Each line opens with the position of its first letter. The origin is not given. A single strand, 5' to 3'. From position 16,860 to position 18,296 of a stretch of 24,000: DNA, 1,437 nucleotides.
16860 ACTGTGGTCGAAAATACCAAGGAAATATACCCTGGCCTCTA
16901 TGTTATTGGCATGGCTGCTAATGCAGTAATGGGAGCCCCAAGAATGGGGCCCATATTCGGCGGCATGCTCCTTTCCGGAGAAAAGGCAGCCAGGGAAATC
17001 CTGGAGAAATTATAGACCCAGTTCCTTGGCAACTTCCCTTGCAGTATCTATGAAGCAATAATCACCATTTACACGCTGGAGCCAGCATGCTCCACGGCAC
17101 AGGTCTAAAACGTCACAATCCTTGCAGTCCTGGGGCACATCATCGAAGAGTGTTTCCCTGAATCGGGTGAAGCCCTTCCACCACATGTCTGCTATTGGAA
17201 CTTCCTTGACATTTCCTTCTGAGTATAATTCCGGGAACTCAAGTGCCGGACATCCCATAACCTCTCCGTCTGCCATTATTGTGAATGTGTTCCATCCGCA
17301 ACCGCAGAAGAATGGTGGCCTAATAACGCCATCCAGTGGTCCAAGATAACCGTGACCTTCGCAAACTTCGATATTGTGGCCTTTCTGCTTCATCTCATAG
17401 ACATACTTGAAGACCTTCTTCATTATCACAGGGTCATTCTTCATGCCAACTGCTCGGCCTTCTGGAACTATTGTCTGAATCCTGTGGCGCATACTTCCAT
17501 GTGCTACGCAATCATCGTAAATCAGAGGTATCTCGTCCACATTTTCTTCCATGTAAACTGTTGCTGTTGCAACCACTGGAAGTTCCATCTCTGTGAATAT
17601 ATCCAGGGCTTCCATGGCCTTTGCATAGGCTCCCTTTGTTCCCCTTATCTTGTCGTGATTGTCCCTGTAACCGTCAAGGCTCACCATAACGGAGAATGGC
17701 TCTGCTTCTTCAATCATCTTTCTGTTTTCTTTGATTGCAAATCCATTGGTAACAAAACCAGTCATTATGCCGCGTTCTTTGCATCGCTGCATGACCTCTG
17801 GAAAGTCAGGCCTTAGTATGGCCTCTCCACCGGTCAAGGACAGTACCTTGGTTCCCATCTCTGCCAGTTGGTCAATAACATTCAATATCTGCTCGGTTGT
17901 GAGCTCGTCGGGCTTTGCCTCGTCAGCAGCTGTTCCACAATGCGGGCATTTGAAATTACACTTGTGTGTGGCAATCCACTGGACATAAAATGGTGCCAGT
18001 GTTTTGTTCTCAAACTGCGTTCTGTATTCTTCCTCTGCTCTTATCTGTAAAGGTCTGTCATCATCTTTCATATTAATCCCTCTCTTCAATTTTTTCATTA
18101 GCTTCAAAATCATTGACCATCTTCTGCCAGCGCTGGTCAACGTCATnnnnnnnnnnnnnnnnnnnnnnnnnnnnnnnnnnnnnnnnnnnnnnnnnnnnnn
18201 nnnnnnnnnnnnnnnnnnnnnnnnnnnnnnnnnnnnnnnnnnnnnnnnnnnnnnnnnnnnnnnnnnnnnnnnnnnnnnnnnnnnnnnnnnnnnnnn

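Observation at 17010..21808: Candidate archaeal radical-SAM/SPASM RiPP cluster: ABC exporter, short precursor, two maturases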

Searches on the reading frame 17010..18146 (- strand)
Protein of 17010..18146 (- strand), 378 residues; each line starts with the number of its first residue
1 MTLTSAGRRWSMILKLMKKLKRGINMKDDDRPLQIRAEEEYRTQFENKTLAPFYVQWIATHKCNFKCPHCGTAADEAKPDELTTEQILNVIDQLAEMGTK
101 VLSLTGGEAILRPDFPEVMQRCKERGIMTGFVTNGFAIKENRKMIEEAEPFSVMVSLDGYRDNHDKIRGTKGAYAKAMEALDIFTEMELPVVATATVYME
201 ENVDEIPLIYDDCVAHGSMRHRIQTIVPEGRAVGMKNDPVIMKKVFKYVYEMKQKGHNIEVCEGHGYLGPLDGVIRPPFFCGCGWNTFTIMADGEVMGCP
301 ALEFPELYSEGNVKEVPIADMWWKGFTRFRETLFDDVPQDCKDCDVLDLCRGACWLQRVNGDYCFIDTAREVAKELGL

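Call 3: search_protein_families(library=ncbifam, proteins=[window:17010-18146:-], max_evalue=0.01)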
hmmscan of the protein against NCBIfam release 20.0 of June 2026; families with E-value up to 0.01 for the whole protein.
window:17010-18146:- (378 aa): 85 families (the best 25 are shown)
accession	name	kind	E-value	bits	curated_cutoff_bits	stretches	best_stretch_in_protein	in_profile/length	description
TIGR04133.1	rSAM_w_lipo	hypoth_equivalog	1.8e-47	162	425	1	46-356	19-334/350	TIGR04133 family radical SAM/SPASM protein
TIGR04103.1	rSAM_nif11_3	equivalog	1e-45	156.1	725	1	54-355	6-327/412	nif11-class peptide radical SAM maturase 3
TIGR03913.1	rad_SAM_trio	equivalog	1.4e-41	142.4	591.75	1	41-355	7-336/477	GDL motif peptide-associated radical SAM/SPASM maturase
TIGR03962.1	mycofact_rSAM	equivalog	1.4e-39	136.2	265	1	44-355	3-314/339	mycofactocin radical SAM maturase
TIGR04055.1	rSAM_NirJ2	equivalog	2.7e-35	122.4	500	1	55-354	2-303/326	putative heme d1 biosynthesis radical SAM protein NirJ2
TIGR04053.2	TIGR04053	equivalog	8.3e-34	117.4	395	1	50-267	5-229/366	TIGR04053 family radical SAM/SPASM domain-containing protein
TIGR04545.1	rSAM_ahbD_hemeb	equivalog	5.6e-33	114.8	500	1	55-255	2-207/339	heme b synthase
TIGR04051.1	rSAM_NirJ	equivalog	5.6e-33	114.4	515.45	1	55-240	4-190/354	heme d1 biosynthesis radical SAM protein NirJ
TIGR04546.1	rSAM_ahbC_deAc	equivalog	8.2e-33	113.7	650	1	55-236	41-223/390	12,18-didecarboxysiroheme deacetylase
TIGR04347.1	pseudo_SAM_Halo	equivalog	1.3e-32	113.5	525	1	41-260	27-253/390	TIGR04347 family pseudo-SAM/SPASM protein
NF045574.1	sacti_mat_StsB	exception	5.3e-31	108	625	1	45-355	90-396/466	StsB family radical SAM/SPASM domain sactipeptide maturase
TIGR02109.1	PQQ_syn_pqqE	equivalog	6e-31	107.7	381.35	1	52-357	6-315/358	pyrroloquinoline quinone biosynthesis protein PqqE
TIGR04054.1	rSAM_NirJ1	equivalog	4.1e-28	98.1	650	1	54-241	37-225/387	putative heme d1 biosynthesis radical SAM protein NirJ1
TIGR04403.1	rSAM_skfB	equivalog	1e-26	93.7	300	1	59-300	110-349/402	sporulation killing factor system radical SAM maturase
TIGR04340.1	rSAM_ACGX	hypoth_equivalog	2.7e-26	92.6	400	2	53-251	3-207/341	radical SAM/SPASM domain protein, ACGX system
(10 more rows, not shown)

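Call 4: search_protein_families(library=pfam, proteins=[window:17010-18146:-], max_evalue=0.01)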
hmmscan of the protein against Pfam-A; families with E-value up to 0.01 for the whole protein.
window:17010-18146:- (378 aa): 3 families
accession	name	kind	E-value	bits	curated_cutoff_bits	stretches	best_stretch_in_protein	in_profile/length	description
PF04055.27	Radical_SAM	-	1.7e-27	97.1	29.5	1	58-212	2-165/166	Radical SAM superfamily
PF13186.11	SPASM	-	6.8e-09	36.3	21.5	1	281-345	1-67/67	Iron-sulfur cluster-binding domain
PF13353.11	Fer4_12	-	6.1e-05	23.8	22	1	60-145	12-106/137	4Fe-4S single cluster domain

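Call 33: search_solved_structures(query=window:17010-18071:-, max_evalue=1e-10)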
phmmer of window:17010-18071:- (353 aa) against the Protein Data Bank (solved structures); distinct sequences matched with E-value up to 1e-10: 2.
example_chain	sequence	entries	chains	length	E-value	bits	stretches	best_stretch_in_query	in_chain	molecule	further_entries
6efn_A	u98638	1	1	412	1.8e-22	83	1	34-280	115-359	Sporulation killing factor maturation protein SkfB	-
6c8v_A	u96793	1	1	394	8e-20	74.3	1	33-342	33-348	Coenzyme PQQ synthesis protein E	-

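Call 52: find_homologous_proteins(query=window:17010-18071:-)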
Query window:17010-18071:- (353 aa): 67 proteins with E <= 0.001 among 841 candidates.
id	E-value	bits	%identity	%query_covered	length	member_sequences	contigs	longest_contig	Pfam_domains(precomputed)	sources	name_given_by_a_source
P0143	1.4e-236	802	95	100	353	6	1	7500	PF13186.12,PF04055.28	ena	-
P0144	2.5e-170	584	69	97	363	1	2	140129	PF00702.33,PF13186.12,PF04055.28,PF13353.12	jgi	-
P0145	1.2e-127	444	55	98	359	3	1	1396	PF13186.12,PF04055.28,PF13353.12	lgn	-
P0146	3.9e-122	426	51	98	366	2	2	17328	PF04055.28,PF13353.12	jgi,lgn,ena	-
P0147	4.7e-122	426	51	99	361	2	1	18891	PF13186.12,PF04055.28,PF13353.12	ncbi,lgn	-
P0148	1.3e-121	424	49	99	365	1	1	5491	PF13186.12,PF04055.28,PF13353.12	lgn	-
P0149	1.4e-121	424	51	99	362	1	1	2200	PF13186.12,PF04055.28,PF13353.12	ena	-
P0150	7.7e-121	422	50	99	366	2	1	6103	PF13186.12,PF04055.28,PF13353.12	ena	-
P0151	1.2e-120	421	50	99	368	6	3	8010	PF13186.12,PF04055.28,PF13353.12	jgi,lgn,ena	-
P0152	2.4e-119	417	51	98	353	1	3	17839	PF13186.12,PF04055.28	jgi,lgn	jgi:radical SAM protein with 4Fe4S-binding SPASM domain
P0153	4.3e-119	416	52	97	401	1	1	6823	PF13186.12,PF04055.28,PF13353.12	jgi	jgi:radical SAM protein with 4Fe4S-binding SPASM domain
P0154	9.1e-119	415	49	99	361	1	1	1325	PF13186.12,PF04055.28,PF13353.12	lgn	-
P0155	2.1e-118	414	50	98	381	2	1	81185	PF13186.12,PF04055.28,PF13353.12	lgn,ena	-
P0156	3.4e-118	413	50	99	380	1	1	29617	PF13186.12,PF04055.28,PF13353.12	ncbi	ncbi:MAG: radical SAM protein [Elusimicrobiota bacterium]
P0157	3.9e-118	413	50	98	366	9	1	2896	PF13186.12,PF04055.28,PF13353.12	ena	-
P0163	5.8e-115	402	50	95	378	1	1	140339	PF13186.12,PF04055.28,PF13353.12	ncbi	ncbi:MAG: radical SAM protein [Methanobacteriota archaeon]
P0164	5.3e-114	399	50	97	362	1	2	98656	PF13186.12,PF04055.28,PF13353.12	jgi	-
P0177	1.0e-87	313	43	90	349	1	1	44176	PF13186.12,PF04055.28,PF13353.12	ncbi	ncbi:MAG: radical SAM protein [Candidatus Diapherotrites archaeon]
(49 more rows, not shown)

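Call 53: find_encoding_contigs(protein=P0164, flank=10000, max_places=2)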
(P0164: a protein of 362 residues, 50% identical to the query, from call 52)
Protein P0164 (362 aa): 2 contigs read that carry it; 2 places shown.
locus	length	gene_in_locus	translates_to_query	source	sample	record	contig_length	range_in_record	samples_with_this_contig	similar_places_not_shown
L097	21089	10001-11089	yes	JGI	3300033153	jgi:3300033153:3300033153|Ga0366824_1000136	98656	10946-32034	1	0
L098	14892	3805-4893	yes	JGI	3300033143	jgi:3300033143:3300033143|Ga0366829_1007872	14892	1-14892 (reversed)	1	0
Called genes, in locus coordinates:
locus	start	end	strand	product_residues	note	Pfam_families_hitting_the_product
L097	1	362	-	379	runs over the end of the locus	PF13353:Fer4_12, PF04055:Radical_SAM, PF13186:SPASM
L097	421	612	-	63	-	-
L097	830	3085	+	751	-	PF11974:bMG3 (faint), PF13231:PMT_2 (weak)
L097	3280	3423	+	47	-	-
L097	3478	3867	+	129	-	-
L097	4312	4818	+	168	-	PF25087:GMPPB_C (faint), PF25084:LbH_EIF2B, PF00132:Hexapep (weak), PF14602:Hexapep_2 (weak), PF00132:Hexapep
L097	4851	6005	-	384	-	PF13173:AAA_14, PF13635:DUF4143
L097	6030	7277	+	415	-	PF00266:Aminotran_5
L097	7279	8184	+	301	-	PF00389:2-Hacid_dh, PF02826:2-Hacid_dh_C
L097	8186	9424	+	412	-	PF06245:DUF1015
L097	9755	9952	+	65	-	-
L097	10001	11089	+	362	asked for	PF04055:Radical_SAM, PF13353:Fer4_12 (weak), PF13186:SPASM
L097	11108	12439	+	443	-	PF05402:PqqD (weak), PF04055:Radical_SAM, PF13353:Fer4_12 (weak), PF13186:SPASM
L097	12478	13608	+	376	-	PF26233:NicX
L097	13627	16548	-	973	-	PF13191:AAA_16, PF07719:TPR_2 (faint), PF13181:TPR_8 (faint), PF13374:TPR_10 (faint), PF13428:TPR_14 (faint), PF17874:TPR_MalT (weak), PF13424:TPR_12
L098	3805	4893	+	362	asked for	PF04055:Radical_SAM, PF13353:Fer4_12 (weak), PF13186:SPASM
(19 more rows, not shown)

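Call 54: find_encoding_contigs(protein=P0156, flank=7000, max_places=2)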
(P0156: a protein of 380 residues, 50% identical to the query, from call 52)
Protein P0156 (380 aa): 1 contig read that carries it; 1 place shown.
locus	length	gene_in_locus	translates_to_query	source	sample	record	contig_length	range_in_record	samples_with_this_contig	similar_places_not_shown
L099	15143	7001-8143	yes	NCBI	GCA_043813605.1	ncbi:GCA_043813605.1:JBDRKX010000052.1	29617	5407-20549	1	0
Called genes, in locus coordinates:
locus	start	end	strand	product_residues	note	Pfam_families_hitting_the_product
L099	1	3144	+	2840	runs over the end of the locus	PF02913:FAD-oxidase_C (weak)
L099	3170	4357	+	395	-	PF04055:Radical_SAM, PF13186:SPASM (weak)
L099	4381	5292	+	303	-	-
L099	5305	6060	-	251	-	PF01145:Band_7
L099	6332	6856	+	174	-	-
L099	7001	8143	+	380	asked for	PF04055:Radical_SAM, PF13353:Fer4_12 (weak), PF13186:SPASM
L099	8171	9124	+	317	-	-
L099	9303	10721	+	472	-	PF02321:OEP (faint)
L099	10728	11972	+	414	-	PF25954:Beta-barrel_RND_2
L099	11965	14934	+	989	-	PF00873:ACR_tran, PF03176:MMPL (faint), PF02355:SecD_SecF_C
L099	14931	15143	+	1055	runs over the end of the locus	PF00873:ACR_tran, PF03176:MMPL (weak)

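Call 55: find_encoding_contigs(protein=P0163, flank=7000, max_places=2)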
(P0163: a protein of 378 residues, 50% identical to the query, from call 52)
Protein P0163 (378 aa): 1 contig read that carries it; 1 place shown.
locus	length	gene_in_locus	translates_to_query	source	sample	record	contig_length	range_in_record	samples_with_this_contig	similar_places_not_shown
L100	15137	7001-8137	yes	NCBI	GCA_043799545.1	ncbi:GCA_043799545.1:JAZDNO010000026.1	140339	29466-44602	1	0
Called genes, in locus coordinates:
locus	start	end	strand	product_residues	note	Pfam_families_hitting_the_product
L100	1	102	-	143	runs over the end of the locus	PF14478:DUF4430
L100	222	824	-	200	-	PF21715:CggR_N, PF22167:PH0730-like_N (weak), PF14544:DUF4443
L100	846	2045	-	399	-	PF01941:AdoMet_Synthase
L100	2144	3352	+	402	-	PF12773:DZR (faint)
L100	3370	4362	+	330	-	PF00005:ABC_tran, PF13476:AAA_23 (weak), PF13304:AAA_21 (faint), PF13732:DrrA1-3_C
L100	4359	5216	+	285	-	PF01061:ABC2_membrane, PF12698:ABC2_membrane_3 (weak)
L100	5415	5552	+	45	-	-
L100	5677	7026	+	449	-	PF04055:Radical_SAM, PF13353:Fer4_12 (weak), PF13186:SPASM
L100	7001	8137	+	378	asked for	PF13353:Fer4_12 (weak), PF04055:Radical_SAM, PF13186:SPASM (weak)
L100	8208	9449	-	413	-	PF03600:CitMHS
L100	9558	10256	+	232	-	PF06745:ATPase, PF13481:AAA_25 (faint), PF23442:DUF7125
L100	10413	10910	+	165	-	-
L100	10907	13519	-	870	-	PF00515:TPR_1 (faint), PF07719:TPR_2 (faint), PF12802:MarR_2 (faint), PF01637:ATPase_2 (weak), PF13191:AAA_16, PF13401:AAA_22 (weak), PF17874:TPR_MalT, PF13424:TPR_12, +5 more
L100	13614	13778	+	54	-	-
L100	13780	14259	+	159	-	PF05763:DUF835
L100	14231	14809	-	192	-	-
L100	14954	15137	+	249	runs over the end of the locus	-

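Call 62: find_related_loci(query=A6, collection=metagenome_contigs, flank=4000)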
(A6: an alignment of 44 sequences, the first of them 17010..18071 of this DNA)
Query A6 (353 aa) in metagenome_contigs; peptide patterns used: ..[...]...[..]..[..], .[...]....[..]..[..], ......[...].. (x = any residue, [..] = any of these).
600 stretches matched a pattern (row limit reached: there are more); 103 encode a relative of the query (tblastn E <= 1e-3); the best 80 are kept; 80 distinct loci.
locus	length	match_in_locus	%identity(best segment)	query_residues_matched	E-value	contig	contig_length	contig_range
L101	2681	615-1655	51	7-352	2e-129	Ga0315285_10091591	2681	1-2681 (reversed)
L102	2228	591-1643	50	3-352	1e-129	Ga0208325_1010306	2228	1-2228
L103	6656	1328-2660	50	9-353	2e-122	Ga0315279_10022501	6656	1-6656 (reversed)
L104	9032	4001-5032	50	9-351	2e-121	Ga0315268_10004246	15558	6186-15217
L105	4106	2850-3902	50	3-352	5e-122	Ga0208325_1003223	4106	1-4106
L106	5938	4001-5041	50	7-352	1e-119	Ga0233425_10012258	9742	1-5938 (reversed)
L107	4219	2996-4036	41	4-349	3e-102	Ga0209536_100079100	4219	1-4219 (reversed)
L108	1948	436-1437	45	19-350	7e-107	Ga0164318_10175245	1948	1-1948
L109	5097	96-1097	45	19-350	2e-101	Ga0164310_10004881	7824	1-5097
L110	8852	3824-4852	40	9-350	2e-97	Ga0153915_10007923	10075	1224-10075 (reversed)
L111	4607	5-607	50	153-352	6e-68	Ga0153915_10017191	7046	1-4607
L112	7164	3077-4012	34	27-340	8e-53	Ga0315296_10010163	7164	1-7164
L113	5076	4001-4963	34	18-340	1e-51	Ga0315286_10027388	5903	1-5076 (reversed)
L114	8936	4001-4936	34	27-340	5e-52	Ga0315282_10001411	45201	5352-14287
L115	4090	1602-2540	34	26-340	2e-51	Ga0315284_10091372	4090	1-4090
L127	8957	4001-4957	31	24-345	5e-47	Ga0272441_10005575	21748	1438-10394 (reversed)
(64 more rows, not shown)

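Call 75: search_protein_families(library=ncbifam, alignment_id=A6, max_evalue=1e-20)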
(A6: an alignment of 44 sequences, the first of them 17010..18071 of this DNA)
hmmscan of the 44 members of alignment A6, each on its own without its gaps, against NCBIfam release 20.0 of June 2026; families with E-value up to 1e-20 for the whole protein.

A. member 1, window:17010-18071:- (353 aa): 19 families
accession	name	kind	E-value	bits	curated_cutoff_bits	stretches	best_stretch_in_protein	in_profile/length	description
TIGR04133.1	rSAM_w_lipo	hypoth_equivalog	1.4e-47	162.3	425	1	21-331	19-334/350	TIGR04133 family radical SAM/SPASM protein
TIGR04103.1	rSAM_nif11_3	equivalog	8.5e-46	156.4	725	1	29-330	6-327/412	nif11-class peptide radical SAM maturase 3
TIGR03913.1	rad_SAM_trio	equivalog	1.1e-41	142.7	591.75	1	16-330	7-336/477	GDL motif peptide-associated radical SAM/SPASM maturase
TIGR03962.1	mycofact_rSAM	equivalog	1.2e-39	136.5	265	1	19-330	3-314/339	mycofactocin radical SAM maturase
TIGR04055.1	rSAM_NirJ2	equivalog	2.1e-35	122.8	500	1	30-329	2-303/326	putative heme d1 biosynthesis radical SAM protein NirJ2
TIGR04053.2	TIGR04053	equivalog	6.7e-34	117.7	395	1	25-242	5-229/366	TIGR04053 family radical SAM/SPASM domain-containing protein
TIGR04545.1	rSAM_ahbD_hemeb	equivalog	4.2e-33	115.2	500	1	30-230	2-207/339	heme b synthase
TIGR04051.1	rSAM_NirJ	equivalog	4.3e-33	114.7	515.45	1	30-215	4-190/354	heme d1 biosynthesis radical SAM protein NirJ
TIGR04546.1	rSAM_ahbC_deAc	equivalog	6.3e-33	114.1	650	1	30-211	41-223/390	12,18-didecarboxysiroheme deacetylase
TIGR04347.1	pseudo_SAM_Halo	equivalog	1.7e-32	113.2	525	1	20-235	31-253/390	TIGR04347 family pseudo-SAM/SPASM protein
NF045574.1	sacti_mat_StsB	exception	4e-31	108.4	625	1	20-330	90-396/466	StsB family radical SAM/SPASM domain sactipeptide maturase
TIGR02109.1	PQQ_syn_pqqE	equivalog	4.9e-31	107.9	381.35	1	27-332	6-315/358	pyrroloquinoline quinone biosynthesis protein PqqE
TIGR04054.1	rSAM_NirJ1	equivalog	3.6e-28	98.3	650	1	29-216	37-225/387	putative heme d1 biosynthesis radical SAM protein NirJ1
TIGR04403.1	rSAM_skfB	equivalog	8.5e-27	94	300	1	34-275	110-349/402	sporulation killing factor system radical SAM maturase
TIGR04340.1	rSAM_ACGX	hypoth_equivalog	2e-26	93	400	0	28-226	3-207/341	radical SAM/SPASM domain protein, ACGX system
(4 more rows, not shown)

B. families by the number of members that match (of 44 scanned): 31 families (the first 25 are shown)
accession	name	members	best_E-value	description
TIGR04133.1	rSAM_w_lipo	44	4.4e-63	TIGR04133 family radical SAM/SPASM protein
TIGR03962.1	mycofact_rSAM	44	4.9e-51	mycofactocin radical SAM maturase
TIGR04103.1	rSAM_nif11_3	44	4.3e-48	nif11-class peptide radical SAM maturase 3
TIGR04055.1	rSAM_NirJ2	44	2.7e-47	putative heme d1 biosynthesis radical SAM protein NirJ2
TIGR03913.1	rad_SAM_trio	44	1.9e-46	GDL motif peptide-associated radical SAM/SPASM maturase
TIGR04545.1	rSAM_ahbD_hemeb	44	3.3e-46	heme b synthase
TIGR04053.2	TIGR04053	44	2.8e-42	TIGR04053 family radical SAM/SPASM domain-containing protein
TIGR04347.1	pseudo_SAM_Halo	44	1.4e-39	TIGR04347 family pseudo-SAM/SPASM protein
TIGR04051.1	rSAM_NirJ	44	3.5e-39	heme d1 biosynthesis radical SAM protein NirJ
NF045574.1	sacti_mat_StsB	44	1.8e-38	StsB family radical SAM/SPASM domain sactipeptide maturase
TIGR04054.1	rSAM_NirJ1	44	2.2e-37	putative heme d1 biosynthesis radical SAM protein NirJ1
NF050035.1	rSAM_WgK_link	44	5.5e-37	radical SAM/SPASM peptide maturase WgkB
TIGR04546.1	rSAM_ahbC_deAc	44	7.1e-37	12,18-didecarboxysiroheme deacetylase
TIGR02109.1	PQQ_syn_pqqE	43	5.1e-36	pyrroloquinoline quinone biosynthesis protein PqqE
TIGR04340.1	rSAM_ACGX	43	3.8e-33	radical SAM/SPASM domain protein, ACGX system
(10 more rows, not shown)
